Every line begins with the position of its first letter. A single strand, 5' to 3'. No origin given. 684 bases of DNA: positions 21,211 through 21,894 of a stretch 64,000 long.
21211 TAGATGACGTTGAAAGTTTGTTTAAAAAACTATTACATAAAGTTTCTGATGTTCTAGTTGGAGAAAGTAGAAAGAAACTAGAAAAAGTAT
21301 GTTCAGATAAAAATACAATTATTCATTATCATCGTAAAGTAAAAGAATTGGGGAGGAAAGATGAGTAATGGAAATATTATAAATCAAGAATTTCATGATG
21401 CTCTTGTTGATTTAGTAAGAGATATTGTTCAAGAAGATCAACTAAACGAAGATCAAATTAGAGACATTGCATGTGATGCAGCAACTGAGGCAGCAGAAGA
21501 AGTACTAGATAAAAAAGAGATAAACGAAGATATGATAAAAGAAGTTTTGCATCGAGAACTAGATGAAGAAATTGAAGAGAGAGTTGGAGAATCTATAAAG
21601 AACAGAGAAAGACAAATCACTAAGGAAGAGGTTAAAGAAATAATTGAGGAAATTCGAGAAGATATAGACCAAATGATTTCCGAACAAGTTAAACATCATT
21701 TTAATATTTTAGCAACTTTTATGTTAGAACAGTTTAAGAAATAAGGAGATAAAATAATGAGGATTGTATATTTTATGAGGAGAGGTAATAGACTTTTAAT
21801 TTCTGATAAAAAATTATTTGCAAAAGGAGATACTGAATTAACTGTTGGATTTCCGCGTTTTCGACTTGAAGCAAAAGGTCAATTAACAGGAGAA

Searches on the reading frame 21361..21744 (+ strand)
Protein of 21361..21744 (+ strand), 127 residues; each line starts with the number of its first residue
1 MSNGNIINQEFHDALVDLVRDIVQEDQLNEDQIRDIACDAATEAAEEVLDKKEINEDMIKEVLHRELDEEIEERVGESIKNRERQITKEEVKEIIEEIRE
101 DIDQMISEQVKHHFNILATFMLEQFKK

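Call 26: search_protein_families(library=pfam, proteins=[window:21361-21744:+], max_evalue=1)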
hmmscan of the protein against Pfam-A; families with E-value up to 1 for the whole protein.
window:21361-21744:+ (127 aa): 16 families
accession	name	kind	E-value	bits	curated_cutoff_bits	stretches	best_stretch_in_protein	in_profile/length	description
PF03965.22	Penicillinase_R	-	0.0064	17.3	22.6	0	49-99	66-114/115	Penicillinase repressor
PF10163.14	EnY2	-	0.026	15.2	27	1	50-113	13-74/83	Transcription factor e(y)2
PF20428.3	Sey1_3HB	-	0.038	13.3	24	1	35-116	77-157/419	Sey1 three-helix bundle domain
PF19979.4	DUF6415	-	0.046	14.9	27.5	1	9-64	25-80/95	Family of unknown function (DUF6415)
PF11829.13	DUF3349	-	0.077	14.2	28.3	1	25-79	31-85/94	Protein of unknown function (DUF3349)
PF07554.19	FIVAR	-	0.095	13.8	29.2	1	25-63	19-60/71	FIVAR domain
PF00771.25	FHIPEP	-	0.1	11.5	29.1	1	32-124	480-574/657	FHIPEP family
PF04497.17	Pox_E2-like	-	0.11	11.3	30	1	58-121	111-176/729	Poxviridae protein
PF14278.11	TetR_C_8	-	0.15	12.6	26.1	1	42-112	4-72/103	Transcriptional regulator C-terminal region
PF18476.7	PIN_8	-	0.17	12.2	26.1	1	9-115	42-147/227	PIN like domain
PF14271.11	DUF4359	-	0.2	12.7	27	1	61-115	15-69/103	Domain of unknown function (DUF4359)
PF02637.23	GatB_Yqey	-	0.33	11.3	27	1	42-113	45-116/148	GatB domain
PF03040.20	CemA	-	0.38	11.1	27.4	1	40-115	38-112/229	CemA family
PF08602.15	Mgr1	-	0.48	9.6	25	1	46-114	256-322/377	Mgr1-like, i-AAA protease complex subunit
PF09888.14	DUF2115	-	0.83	10.6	25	0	50-120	39-109/162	Uncharacterized protein conserved in archaea (DUF2115)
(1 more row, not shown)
